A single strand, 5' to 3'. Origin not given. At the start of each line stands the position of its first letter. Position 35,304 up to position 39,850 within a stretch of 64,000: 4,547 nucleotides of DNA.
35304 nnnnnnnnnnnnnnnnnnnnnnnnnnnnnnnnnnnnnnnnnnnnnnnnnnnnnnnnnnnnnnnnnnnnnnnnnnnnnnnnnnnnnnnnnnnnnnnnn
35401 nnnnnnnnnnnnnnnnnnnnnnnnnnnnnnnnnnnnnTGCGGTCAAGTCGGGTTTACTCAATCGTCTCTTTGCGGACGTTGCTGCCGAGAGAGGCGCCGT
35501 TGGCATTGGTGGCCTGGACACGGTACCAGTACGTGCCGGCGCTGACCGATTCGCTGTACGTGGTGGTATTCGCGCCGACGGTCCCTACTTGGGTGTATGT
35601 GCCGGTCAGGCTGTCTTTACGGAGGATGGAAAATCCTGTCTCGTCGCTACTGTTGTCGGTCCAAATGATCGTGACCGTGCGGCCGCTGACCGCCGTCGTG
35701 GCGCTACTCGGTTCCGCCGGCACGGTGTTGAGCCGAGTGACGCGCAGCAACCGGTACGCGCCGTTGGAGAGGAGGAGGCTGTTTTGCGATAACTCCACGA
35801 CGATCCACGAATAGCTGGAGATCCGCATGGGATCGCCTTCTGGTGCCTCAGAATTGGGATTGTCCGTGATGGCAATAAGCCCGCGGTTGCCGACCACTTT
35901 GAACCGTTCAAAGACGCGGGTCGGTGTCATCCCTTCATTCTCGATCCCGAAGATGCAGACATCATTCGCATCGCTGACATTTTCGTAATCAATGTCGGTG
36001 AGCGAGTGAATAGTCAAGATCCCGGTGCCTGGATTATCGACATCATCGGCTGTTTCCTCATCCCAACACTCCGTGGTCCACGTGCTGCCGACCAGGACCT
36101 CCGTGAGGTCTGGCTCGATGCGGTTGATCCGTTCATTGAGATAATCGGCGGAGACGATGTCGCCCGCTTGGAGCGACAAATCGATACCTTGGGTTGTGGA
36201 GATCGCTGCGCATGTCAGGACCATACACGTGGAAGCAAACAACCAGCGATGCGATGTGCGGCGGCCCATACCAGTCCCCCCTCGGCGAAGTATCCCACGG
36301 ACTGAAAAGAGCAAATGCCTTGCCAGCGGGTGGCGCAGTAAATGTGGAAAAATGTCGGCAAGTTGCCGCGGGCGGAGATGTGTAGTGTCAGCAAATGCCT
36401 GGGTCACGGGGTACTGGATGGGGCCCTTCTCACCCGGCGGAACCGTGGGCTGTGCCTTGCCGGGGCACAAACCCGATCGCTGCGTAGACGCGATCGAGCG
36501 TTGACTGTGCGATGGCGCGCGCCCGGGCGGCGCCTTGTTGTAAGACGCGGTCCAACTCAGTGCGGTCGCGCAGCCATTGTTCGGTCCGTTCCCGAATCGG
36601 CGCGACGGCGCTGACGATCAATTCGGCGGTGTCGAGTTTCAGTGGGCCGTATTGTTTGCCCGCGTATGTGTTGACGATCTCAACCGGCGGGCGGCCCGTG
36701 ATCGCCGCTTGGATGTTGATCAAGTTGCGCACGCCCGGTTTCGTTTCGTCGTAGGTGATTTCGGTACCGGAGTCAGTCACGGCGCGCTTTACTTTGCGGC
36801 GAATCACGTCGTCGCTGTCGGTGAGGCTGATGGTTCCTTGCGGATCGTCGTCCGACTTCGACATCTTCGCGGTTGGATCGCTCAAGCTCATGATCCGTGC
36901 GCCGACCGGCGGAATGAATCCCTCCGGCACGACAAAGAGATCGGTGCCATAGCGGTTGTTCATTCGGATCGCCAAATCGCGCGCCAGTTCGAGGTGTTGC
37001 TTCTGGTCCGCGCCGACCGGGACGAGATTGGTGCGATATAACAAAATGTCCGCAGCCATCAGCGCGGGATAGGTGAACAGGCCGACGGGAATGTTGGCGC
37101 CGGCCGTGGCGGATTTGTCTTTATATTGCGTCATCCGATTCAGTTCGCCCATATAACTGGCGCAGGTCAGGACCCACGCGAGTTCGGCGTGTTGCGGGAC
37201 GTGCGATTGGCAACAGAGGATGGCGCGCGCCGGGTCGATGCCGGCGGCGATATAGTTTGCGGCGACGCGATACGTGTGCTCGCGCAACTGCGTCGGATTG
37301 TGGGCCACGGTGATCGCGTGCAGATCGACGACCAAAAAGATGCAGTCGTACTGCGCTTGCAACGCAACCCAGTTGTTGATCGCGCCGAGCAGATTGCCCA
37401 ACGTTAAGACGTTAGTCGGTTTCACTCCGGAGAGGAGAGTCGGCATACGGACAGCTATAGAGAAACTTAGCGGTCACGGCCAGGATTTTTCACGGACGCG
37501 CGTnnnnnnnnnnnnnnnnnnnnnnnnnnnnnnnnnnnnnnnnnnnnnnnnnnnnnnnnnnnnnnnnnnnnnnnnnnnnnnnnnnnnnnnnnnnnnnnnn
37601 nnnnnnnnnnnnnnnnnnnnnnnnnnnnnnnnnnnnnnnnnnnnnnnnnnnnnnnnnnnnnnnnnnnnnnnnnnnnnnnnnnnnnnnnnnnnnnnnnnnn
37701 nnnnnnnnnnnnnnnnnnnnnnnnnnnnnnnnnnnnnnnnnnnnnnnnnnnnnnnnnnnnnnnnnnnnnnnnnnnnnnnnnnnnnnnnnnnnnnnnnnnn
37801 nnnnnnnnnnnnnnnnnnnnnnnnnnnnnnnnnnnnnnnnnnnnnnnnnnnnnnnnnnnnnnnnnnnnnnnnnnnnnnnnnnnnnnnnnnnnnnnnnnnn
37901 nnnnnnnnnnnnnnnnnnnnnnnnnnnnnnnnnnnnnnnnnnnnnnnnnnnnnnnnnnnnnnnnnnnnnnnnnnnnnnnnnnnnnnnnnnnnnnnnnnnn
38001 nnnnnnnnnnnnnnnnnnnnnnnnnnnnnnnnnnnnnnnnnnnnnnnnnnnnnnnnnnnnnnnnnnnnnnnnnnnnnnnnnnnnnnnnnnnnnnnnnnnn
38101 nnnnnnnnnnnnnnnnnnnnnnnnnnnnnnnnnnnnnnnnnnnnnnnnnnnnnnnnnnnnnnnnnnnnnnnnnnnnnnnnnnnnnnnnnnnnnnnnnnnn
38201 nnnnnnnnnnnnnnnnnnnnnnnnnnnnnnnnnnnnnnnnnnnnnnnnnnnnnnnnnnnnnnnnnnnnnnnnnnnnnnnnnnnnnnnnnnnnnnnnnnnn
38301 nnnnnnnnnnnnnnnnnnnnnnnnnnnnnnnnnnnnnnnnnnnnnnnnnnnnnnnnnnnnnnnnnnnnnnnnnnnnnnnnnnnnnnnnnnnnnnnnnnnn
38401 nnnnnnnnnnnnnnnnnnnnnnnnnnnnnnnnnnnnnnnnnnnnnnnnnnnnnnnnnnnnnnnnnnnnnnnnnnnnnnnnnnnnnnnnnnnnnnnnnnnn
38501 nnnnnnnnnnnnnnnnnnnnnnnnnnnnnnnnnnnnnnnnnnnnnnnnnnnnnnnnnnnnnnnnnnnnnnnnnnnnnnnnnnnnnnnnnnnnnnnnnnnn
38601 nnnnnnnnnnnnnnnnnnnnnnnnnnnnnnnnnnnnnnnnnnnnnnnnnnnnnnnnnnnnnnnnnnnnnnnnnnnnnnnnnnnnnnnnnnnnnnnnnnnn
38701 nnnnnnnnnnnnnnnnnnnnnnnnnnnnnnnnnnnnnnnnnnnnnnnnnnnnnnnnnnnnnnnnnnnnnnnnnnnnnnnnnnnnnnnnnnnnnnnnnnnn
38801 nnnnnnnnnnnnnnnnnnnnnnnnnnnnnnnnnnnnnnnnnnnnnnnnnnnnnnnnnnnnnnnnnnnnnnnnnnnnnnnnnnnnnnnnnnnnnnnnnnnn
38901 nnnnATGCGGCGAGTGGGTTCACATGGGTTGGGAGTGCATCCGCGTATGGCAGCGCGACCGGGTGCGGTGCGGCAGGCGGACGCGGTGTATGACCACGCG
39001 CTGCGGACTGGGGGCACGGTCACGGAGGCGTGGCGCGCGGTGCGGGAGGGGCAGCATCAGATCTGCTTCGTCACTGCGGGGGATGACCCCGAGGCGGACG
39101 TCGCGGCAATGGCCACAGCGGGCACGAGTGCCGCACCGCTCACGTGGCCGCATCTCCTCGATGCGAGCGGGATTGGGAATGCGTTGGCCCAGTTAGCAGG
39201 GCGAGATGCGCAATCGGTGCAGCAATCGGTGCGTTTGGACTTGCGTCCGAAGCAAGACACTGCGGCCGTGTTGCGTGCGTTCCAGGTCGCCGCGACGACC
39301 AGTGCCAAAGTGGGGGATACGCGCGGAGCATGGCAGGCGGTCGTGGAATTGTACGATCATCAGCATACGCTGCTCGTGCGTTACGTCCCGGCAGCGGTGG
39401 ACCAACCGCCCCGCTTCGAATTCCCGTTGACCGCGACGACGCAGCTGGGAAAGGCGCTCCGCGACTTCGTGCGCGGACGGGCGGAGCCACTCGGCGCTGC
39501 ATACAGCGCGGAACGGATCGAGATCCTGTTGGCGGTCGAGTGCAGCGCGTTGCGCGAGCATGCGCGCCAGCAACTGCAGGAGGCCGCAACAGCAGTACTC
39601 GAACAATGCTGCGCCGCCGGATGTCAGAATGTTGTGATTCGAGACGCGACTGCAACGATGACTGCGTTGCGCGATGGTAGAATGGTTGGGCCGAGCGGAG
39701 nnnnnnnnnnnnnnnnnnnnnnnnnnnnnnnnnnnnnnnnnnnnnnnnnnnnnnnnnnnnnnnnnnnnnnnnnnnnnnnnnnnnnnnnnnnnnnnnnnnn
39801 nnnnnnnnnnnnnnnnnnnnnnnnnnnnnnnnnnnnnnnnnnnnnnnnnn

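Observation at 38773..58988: Cluster of three paralogous modular giant genes (902, 1695, 3114 aa) with an AAA+ ATPase and a small secreted protein: a candidate undescribed system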

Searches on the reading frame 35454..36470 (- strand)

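Call 13: search_protein_families(library=pfam, proteins=[window:35454-36470:-], max_evalue=0.001)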
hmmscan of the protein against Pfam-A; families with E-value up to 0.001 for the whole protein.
window:35454-36470:- (338 aa): 0 families

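Call 68: search_protein_families(library=phrogs, proteins=[window:35454-36470:-], max_evalue=0.01)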
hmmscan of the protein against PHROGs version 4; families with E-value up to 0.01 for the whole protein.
window:35454-36470:- (338 aa): 4 families
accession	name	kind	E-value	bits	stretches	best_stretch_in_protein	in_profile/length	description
phrog_10993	-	head and packaging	7.3e-06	26.1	1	245-326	258-344/556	Hoc-like head decoration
phrog_18315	-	unknown function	8.8e-06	24.8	1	250-322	106-183/918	-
phrog_4245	-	unknown function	0.00068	19.6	1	246-336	237-331/583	-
phrog_31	-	tail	0.0022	16.8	1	246-327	963-1051/1565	central tail fiber J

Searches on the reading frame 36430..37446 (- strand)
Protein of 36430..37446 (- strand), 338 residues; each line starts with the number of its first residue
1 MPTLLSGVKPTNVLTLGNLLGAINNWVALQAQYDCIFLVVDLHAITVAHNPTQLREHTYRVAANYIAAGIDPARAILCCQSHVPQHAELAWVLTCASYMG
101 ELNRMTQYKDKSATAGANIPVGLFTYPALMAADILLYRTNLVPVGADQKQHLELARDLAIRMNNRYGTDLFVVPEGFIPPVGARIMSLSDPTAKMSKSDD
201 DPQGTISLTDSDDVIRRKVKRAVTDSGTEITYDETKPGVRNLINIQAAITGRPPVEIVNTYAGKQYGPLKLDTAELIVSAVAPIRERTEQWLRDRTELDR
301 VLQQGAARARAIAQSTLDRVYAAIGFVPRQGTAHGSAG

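Call 13: search_protein_families(library=pfam, proteins=[window:36430-37446:-], max_evalue=0.001)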
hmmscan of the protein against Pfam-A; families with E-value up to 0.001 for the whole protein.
window:36430-37446:- (338 aa): 1 family
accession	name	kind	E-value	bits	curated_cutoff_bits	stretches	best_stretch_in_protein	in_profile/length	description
PF00579.31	tRNA-synt_1b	-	2.5e-71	240.9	21.1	1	3-277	7-287/292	tRNA synthetases class I (W and Y)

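Call 98: find_related_loci(query=window:36430-37446:-, collection=genome_contigs, flank=3000)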
Query window:36430-37446:- (338 aa) in genome_contigs; peptide patterns used: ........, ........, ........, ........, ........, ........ (x = any residue, [..] = any of these).
600 stretches matched a pattern (row limit reached: there are more); 585 encode a relative of the query (tblastn E <= 1e-3); the best 80 are kept; 80 distinct loci.
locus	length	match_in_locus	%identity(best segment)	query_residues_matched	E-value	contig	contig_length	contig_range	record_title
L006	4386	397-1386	61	3-327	2e-137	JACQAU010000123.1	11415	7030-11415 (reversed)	MAG: Deltaproteobacteria bacterium isolate NC_groundwater_924_Pr1_S-0.2um_37_11 Montesol18-Sp2_coassembly_scaffold_30762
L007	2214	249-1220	61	4-327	2e-142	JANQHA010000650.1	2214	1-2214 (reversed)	MAG: Oligoflexales bacterium isolate PL23b_bin.73 k99_185408, whole genome shotgun sequence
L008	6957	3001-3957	63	8-327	1e-130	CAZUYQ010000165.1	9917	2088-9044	MAG TPA_asm: uncultured Polynucleobacter sp. isolate SRP285395_co2_426 genome assembly, contig: NODE_10661_length_9917_c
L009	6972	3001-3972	61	4-328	3e-127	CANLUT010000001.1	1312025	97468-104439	MAG: Oligoflexales bacterium isolate ZE-Jul18-111 genome assembly, contig: ZE-Jul18-C1, whole genome shotgun sequence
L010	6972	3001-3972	57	4-326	2e-125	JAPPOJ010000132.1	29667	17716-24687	MAG: Zetaproteobacteria bacterium isolate SB9152_S1_bin_19 NODE_248_length_29667_cov_10.311, whole genome shotgun sequen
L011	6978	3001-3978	55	2-328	4e-122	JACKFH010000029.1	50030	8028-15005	MAG: Candidatus Omnitrophota bacterium isolate HK-STAS-OLB16-2 HK-STAS-OLB16-2_29, whole genome shotgun sequence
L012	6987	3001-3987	56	2-327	5e-122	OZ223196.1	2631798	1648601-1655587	MAG: Hydrogenovibrio sp. isolate f014e81b-f0a7-425c-9a02-3c362a795be1 genome assembly, chromosome: 1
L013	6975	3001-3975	56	4-328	1e-120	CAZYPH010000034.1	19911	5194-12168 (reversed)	MAG TPA_asm: uncultured Oligoflexia bacterium isolate SRP286056_co2_185 genome assembly, contig: NODE_4093_length_19911_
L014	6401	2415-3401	55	2-327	8e-120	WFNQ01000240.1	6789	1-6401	MAG: Thiomicrorhabdus sp. isolate S012_112 k151_62563, whole genome shotgun sequence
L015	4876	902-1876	57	2-327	2e-119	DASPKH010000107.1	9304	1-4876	MAG TPA_asm: Patescibacteria group bacterium isolate SMAG_U12031 k141_1203737, whole genome shotgun sequence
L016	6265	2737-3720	56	1-328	4e-119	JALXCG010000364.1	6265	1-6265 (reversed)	MAG: Gemmatimonadetes bacterium isolate T2_metabat2_scaf2bin.146 T2_NODE_22611_length_6265_cov_2.509286, whole genome sh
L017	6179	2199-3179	55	2-328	7e-119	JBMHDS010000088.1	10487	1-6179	MAG: Bradymonadia bacterium isolate xHP1_bin.495 c_000000000088, whole genome shotgun sequence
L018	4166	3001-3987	54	2-330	2e-118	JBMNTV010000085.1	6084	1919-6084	MAG: Christensenellales bacterium isolate SBF912SR6HQ0001 scaffold_23948_c1, whole genome shotgun sequence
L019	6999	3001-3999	54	2-333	4e-118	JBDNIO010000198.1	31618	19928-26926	MAG: Salinisphaeraceae bacterium isolate concoct.76.WLB k141_933118, whole genome shotgun sequence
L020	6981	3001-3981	53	3-330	2e-117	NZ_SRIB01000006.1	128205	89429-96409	Soehngenia longivitae strain 1933P NODE_6, whole genome shotgun sequence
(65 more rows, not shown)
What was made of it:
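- The nearest TrpRS relatives are Oligoflexales/Oligoflexia MAGs (call 98).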

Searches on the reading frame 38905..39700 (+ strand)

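Call 115: find_related_loci(query=A8, collection=metagenome_contigs, flank=10000)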
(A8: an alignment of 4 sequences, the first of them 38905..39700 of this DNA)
Query A8 (265 aa) in metagenome_contigs; peptide patterns used: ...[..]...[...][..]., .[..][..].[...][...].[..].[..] (x = any residue, [..] = any of these).
395 stretches matched a pattern, but none encodes a relative of the query by tblastn (E <= 1e-3).
